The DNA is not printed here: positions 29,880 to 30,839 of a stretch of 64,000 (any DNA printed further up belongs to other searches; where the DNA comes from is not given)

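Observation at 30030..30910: AT-rich two-gene cassette inserted inside the complex I operon between nuoK and nuoL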

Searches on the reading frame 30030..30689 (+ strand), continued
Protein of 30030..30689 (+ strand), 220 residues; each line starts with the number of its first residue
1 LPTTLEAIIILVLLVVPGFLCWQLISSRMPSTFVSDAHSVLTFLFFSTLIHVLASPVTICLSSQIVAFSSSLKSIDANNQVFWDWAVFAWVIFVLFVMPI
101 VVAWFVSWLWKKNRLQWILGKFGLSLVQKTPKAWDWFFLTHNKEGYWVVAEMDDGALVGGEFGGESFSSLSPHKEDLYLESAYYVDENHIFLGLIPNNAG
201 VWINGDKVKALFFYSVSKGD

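Call 77: get_annotated_region(hit=H1, flank=3000)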
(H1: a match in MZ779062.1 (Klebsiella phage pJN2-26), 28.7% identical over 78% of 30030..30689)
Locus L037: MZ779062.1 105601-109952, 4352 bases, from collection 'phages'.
description: Klebsiella phage pJN2-26, complete genome.
organism: Klebsiella phage pJN2-26 (NCBI taxid 2873443)
taxonomy: Viruses; Duplodnaviria; Heunggongvirae; Uroviricota; Caudoviricetes
host: horse; source: horse tracheal aspirate; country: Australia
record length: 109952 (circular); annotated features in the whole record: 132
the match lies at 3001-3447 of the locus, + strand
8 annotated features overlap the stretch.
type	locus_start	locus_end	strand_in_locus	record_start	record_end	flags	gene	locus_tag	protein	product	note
misc_feature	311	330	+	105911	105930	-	-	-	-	-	phage attachment site; label: attL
CDS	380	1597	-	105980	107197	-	-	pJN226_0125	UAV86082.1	RepB family DNA replication protein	-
misc_feature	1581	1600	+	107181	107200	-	-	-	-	-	phage attachment site; label: attR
CDS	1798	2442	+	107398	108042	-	-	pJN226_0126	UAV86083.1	hypothetical protein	-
CDS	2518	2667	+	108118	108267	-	-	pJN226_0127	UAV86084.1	hypothetical protein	-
CDS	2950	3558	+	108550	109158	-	-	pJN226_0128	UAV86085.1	hypothetical protein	-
CDS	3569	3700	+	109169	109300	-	-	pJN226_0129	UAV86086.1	hypothetical protein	-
CDS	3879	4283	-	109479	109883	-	-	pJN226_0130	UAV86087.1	hypothetical protein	-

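Call 78: get_annotated_region(hit=H2, flank=3000)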
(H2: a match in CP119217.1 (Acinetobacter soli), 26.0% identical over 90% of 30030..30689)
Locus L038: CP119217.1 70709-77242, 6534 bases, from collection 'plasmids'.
description: Acinetobacter soli strain AS967-1 plasmid pAS967-1-2, complete sequence
organism: Acinetobacter soli (NCBI taxid 487316)
taxonomy: Bacteria; Pseudomonadota; Gammaproteobacteria; Moraxellales; Moraxellaceae; Acinetobacter; Acinetobacter soli
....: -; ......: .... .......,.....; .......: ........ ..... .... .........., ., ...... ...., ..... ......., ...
typing (MOB-suite, as given by PLSDB): mobilizable; replicon rep_cluster_639; relaxase MOBP
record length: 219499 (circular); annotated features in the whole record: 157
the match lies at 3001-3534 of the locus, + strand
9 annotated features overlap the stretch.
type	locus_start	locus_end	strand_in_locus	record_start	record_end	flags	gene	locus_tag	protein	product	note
CDS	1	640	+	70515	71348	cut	-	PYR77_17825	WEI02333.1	metallohydrolase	-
CDS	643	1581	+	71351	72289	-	-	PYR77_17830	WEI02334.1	hypothetical protein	-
CDS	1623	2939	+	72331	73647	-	-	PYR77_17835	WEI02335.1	Mov34/MPN/PAD-1 family protein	-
CDS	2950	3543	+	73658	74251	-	-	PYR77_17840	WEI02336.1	DUF6338 family protein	-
CDS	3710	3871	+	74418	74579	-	-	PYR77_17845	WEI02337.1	hypothetical protein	-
CDS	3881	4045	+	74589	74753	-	-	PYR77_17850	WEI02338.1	hypothetical protein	-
CDS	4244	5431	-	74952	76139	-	-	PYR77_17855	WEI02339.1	MFS transporter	-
CDS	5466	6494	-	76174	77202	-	-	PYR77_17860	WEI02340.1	alcohol dehydrogenase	-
CDS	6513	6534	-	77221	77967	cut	-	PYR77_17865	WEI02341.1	FAD-dependent oxidoreductase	-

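Call 81: search_protein_families(library=pfam, proteins=[L038:643-1578:+, L038:1623-2936:+, L036:353-2737:+], max_evalue=0.1)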
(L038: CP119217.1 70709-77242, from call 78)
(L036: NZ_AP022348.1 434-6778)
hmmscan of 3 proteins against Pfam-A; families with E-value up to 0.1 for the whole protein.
L038:643-1578:+ (312 aa): 1 family
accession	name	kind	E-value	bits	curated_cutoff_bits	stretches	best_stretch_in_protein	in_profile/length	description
PF14457.11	Prok-E2_A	-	9.2e-17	61.4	25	1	35-179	10-154/163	Prokaryotic E2 family A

L038:1623-2936:+ (438 aa): 2 families
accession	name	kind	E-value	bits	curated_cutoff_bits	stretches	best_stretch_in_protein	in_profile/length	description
PF00899.27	ThiF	-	1.2e-11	44.7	28.1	1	66-175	24-130/238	ThiF family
PF14464.11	Prok-JAB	-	2.7e-11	43.8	25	1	319-431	10-103/114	Prokaryotic homologs of the JAB domain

L036:353-2737:+ (795 aa): 2 families
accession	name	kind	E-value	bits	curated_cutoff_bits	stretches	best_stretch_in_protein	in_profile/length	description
PF05175.20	MTS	-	0.0041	17.2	23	1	278-365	16-105/170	Methyltransferase small domain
PF02384.22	N6_Mtase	-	0.0085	15.9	20.4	1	266-316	23-67/311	N-6 DNA Methylase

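Call 87: search_protein_families(library=padloc, proteins=[L038:643-1578:+, L038:1623-2936:+, L038:2950-3540:+], max_evalue=0.01)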
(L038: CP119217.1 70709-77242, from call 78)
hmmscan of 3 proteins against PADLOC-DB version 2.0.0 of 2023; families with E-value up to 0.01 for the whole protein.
L038:643-1578:+ (312 aa): 0 families

L038:1623-2936:+ (438 aa): 53 families (the best 25 are shown)
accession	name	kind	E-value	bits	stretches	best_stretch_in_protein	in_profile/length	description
PDLC00827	E1-E2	-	1.3e-25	87.9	1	66-429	336-686/711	E1-E2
PDLC00890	JAB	-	2.6e-22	77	1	301-432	6-135/157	JAB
PDLC00835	E1-E2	-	4.1e-22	76.3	2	322-433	633-741/778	E1-E2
PDLC00844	E1-E2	-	6e-20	69.3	1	66-190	280-404/489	E1-E2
PDLC00896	JAB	-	3e-18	64.1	1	316-434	22-139/159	JAB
PDLC00889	JAB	-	2.1e-17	61.2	1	326-428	40-139/168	JAB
PDLC00902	JAB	-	7.1e-15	53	1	326-432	36-138/159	JAB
PDLC00901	JAB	-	1.6e-13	48.9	1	316-429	29-139/163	JAB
PDLC00887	JAB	-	2.9e-13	48.1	1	326-435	36-141/160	JAB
PDLC00855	E1-E2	-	4.8e-13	47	1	67-175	307-418/579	E1-E2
PDLC00894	JAB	-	5.7e-13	47.2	1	327-434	36-140/158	JAB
PDLC00847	E1-E2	-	2.2e-12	44.1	1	64-175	288-396/523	E1-E2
PDLC00848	E1-E2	-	2.8e-12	43.7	1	66-184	378-496/607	E1-E2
PDLC00839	E1-E2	-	1.7e-11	41.1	1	64-205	372-512/602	E1-E2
PDLC00829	E1-E2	-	1.9e-11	41.7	1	66-185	175-292/426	E1-E2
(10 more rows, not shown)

L038:2950-3540:+ (197 aa): 0 families

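Call 94: search_solved_structures(query=A2, max_evalue=10)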
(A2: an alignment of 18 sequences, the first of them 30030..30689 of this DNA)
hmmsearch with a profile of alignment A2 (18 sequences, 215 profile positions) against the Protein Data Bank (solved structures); distinct sequences matched with E-value up to 10: 3.
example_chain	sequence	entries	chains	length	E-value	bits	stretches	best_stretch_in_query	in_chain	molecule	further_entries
6pnj_M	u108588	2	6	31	0.31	14.2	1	6-27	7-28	Photosystem I reaction center subunit XII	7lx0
7ar9_m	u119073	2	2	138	0.32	14.2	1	136-180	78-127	B15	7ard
6b87_A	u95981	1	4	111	9.9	9.3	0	43-103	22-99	TMHC2_E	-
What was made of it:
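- On Complex I subunit or operon-resident URF: No homologous chain among solved structures by sequence; the best hits have E of about 0.3 (call 94).
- Its best hits are chance-level, E about 0.3 (call 94).
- Tried and rejected: Only chance hits, including a complex I B15 chain at E=0.32, which I do not regard as evidence (call 94).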

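Call 99: search_dna_similar(query=L038:2950-3540:+, collection=plasmids, mode=protein, max_evalue=0.00001, max_rows=40, rows=spread)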
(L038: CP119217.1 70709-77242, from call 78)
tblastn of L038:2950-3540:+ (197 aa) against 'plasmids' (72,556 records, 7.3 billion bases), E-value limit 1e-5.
Records with a match: 20; places in all: 22; records where one place covers at least 80% of the query: 17.
Best place of each record, by identity: >=99% 2; 90-95% 2; 60-80% 3; <60% 13.
By first word of the organism name: Acinetobacter 8; Fluviibacter 2; Rhodococcus 2; Streptomyces 2; Proteus 1; Pantoea 1; Mesorhizobium 1; Sphingomonas 1; Dietzia 1; Gordonia 1.
By predicted mobility (MOB-suite, as given by PLSDB): mobilizable 9; non-mobilizable 8; conjugative 3.
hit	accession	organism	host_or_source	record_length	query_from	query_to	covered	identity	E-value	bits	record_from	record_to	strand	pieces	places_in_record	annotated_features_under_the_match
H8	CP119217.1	Acinetobacter soli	Homo sapiens,blood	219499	1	197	100%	100.0%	7e-127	400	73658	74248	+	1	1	DUF6338 family protein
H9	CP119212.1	Acinetobacter soli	Homo sapiens,blood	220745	1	197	100%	100.0%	7e-127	400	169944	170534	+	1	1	DUF6338 family protein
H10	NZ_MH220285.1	Acinetobacter ursingii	Homo sapiens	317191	1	197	100%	93.9%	7e-121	383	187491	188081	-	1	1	DUF6338 family protein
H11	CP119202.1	Acinetobacter soli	Homo sapiens,blood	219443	1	197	100%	92.6%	2e-60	412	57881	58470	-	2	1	DUF6338 family protein (x2)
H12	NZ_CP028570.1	Acinetobacter pittii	Homo sapiens,Pure Culture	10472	1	197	100%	75.8%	9e-99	319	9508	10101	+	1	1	DUF6338 family protein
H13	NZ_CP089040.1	Acinetobacter ursingii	Homo sapiens,Genome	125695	1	197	100%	71.6%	3e-81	269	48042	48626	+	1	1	DUF6338 family protein | Mov34/MPN/PAD-1 family protein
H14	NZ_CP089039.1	Acinetobacter ursingii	Homo sapiens,Genome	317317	15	197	93%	68.9%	8e-61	305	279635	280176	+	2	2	DUF6338 family protein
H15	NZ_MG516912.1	Proteus penneri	silver gull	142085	1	193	98%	49.5%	5e-51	182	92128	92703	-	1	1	DUF6338 family protein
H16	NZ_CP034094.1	Acinetobacter baumannii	Homo sapiens,sputum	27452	11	194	93%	46.7%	1e-43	162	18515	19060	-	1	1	DUF6338 family protein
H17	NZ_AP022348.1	Fluviibacter phosphoraccumulans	-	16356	1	195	99%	39.1%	4e-39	149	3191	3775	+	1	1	DUF6338 family protein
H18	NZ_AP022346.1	Fluviibacter phosphoraccumulans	-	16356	1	195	99%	39.1%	4e-39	149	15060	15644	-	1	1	DUF6338 family protein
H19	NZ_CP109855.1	Pantoea dispersa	Bidens alba,Pure isolate,rhizosphere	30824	1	195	99%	38.2%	3e-18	157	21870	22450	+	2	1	none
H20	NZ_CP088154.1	Mesorhizobium mediterraneum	Cicer arietinum L.,cell culture,radical ...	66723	13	193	92%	27.6%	2e-12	72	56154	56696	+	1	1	DUF6338 family protein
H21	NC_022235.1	Sphingomonas sp. ERG5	-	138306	2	194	98%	25.6%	8e-7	56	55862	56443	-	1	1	DUF6338 family protein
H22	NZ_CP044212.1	Rhodococcus ruber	cell culture,landfill cover soil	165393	8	194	95%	25.7%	5e-11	68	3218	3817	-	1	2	DUF6338 family protein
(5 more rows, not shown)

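Call 100: search_dna_similar(query=L038:2950-3540:+, collection=phages, mode=protein, max_evalue=0.00001, max_rows=30)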
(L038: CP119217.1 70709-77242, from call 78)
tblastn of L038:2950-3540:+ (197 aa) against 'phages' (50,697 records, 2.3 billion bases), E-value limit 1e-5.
Records with a match: 1; places in all: 1; records where one place covers at least 80% of the query: 1.
Best place of each record, by identity: <60% 1.
By first word of the organism name: Klebsiella 1.
By host as written in the record: horse 1.
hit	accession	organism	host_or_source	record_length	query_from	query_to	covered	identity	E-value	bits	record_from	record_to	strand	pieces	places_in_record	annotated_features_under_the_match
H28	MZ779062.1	Klebsiella phage pJN2-26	horse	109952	1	196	99%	45.4%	3e-50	179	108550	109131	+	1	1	hypothetical protein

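Call 101: get_annotated_region(hit=H15, flank=3500)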
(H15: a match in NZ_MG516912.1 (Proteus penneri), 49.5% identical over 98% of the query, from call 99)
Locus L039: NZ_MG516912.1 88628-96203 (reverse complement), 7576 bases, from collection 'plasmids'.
description: Proteus penneri plasmid pPp47, complete sequence
organism: Proteus penneri (NCBI taxid 102862)
taxonomy: Bacteria; Pseudomonadota; Gammaproteobacteria; Enterobacterales; Morganellaceae; Proteus; Proteus penneri
host: -; source: silver gull; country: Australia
typing (MOB-suite, as given by PLSDB): conjugative; replicon rep_cluster_1506; relaxase MOBH; mating-pair formation MPF_F
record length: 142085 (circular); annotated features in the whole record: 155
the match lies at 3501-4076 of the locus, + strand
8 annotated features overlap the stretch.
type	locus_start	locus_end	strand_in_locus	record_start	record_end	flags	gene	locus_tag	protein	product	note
CDS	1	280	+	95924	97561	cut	-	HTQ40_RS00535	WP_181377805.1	AAA family ATPase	-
CDS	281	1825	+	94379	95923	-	-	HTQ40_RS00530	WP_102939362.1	TnsD family Tn7-like transposition protein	-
CDS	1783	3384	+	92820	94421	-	-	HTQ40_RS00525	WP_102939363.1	Tn7-like element transposition protein TnsE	-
CDS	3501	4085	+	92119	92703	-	-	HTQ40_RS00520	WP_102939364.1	DUF6338 family protein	-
CDS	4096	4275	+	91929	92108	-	-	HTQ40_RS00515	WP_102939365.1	hypothetical protein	-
CDS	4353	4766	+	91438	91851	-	-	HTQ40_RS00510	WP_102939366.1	TIR domain-containing protein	-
CDS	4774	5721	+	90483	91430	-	-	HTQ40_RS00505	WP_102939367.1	caspase family protein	-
CDS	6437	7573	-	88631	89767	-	-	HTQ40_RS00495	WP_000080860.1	DUF3883 domain-containing protein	-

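Call 102: get_annotated_region(hit=H20, flank=3500)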
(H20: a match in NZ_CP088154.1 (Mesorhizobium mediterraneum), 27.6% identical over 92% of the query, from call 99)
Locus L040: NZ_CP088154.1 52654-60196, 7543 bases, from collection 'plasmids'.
description: Mesorhizobium mediterraneum strain R31 plasmid unnamed3, complete sequence
organism: Mesorhizobium mediterraneum (NCBI taxid 43617)
taxonomy: Bacteria; Pseudomonadota; Alphaproteobacteria; Hyphomicrobiales; Phyllobacteriaceae; Mesorhizobium; Mesorhizobium mediterraneum
host: -; source: Cicer arietinum L.,cell culture,radical nodules from chickpea plants; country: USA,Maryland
typing (MOB-suite, as given by PLSDB): non-mobilizable; mating-pair formation MPF_T
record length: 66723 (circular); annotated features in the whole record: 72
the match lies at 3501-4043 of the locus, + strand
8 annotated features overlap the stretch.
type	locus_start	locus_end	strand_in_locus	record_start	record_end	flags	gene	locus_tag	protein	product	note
CDS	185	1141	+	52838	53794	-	-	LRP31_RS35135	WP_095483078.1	hypothetical protein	-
CDS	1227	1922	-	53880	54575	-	-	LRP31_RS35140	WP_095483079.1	hypothetical protein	-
CDS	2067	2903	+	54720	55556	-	-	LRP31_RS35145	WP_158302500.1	nucleotidyltransferase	-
CDS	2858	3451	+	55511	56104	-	-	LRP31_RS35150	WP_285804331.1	SLATT domain-containing protein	-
CDS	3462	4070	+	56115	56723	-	-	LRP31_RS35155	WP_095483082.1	DUF6338 family protein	-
CDS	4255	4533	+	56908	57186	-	-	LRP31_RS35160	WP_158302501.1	hypothetical protein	-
CDS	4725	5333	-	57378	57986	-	-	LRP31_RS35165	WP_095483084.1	hypothetical protein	-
CDS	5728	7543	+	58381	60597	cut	-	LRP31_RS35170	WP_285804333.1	ParB/RepB/Spo0J family partition protein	-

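Call 103: get_annotated_region(hit=H16, flank=3500)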
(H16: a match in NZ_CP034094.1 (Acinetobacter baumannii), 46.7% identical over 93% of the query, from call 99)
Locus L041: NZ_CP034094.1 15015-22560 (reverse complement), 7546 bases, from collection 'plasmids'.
description: Acinetobacter baumannii strain A52 plasmid pA52-2, complete sequence
organism: Acinetobacter baumannii (NCBI taxid 470)
taxonomy: Bacteria; Pseudomonadota; Gammaproteobacteria; Moraxellales; Moraxellaceae; Acinetobacter; Acinetobacter baumannii
host: -; source: Homo sapiens,sputum; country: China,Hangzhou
typing (MOB-suite, as given by PLSDB): mobilizable; relaxase MOBQ
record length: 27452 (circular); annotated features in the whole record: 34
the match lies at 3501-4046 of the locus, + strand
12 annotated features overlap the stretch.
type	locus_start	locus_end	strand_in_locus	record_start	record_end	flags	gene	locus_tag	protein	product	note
CDS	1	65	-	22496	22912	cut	-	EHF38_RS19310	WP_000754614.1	hypothetical protein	-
CDS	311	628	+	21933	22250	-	-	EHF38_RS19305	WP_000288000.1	hypothetical protein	-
CDS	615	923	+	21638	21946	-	-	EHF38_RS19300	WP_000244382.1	helix-turn-helix domain-containing protein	-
CDS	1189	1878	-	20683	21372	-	-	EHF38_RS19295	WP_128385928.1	hypothetical protein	-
CDS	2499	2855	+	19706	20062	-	-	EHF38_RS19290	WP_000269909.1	type II toxin-antitoxin system RelE/ParE family toxin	-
CDS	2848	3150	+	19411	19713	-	-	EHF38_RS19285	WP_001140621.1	helix-turn-helix domain-containing protein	-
CDS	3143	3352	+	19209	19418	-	-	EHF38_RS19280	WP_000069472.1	hypothetical protein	-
CDS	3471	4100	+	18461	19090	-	-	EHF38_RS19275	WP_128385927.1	DUF6338 family protein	-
CDS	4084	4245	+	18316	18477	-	-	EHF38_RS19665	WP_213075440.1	hypothetical protein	-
CDS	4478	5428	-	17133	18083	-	-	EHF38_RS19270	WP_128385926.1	DUF4062 domain-containing protein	-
CDS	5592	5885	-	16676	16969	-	-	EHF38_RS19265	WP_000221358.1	type II toxin-antitoxin system RelE/ParE family toxin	GO:0030541 - plasmid partitioning [Evidence IEA]; GO:0051290 - protein heterotetramerization [Evidence IEA]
CDS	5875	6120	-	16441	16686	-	-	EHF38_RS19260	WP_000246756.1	type II toxin-antitoxin system RelB/DinJ family antitoxin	-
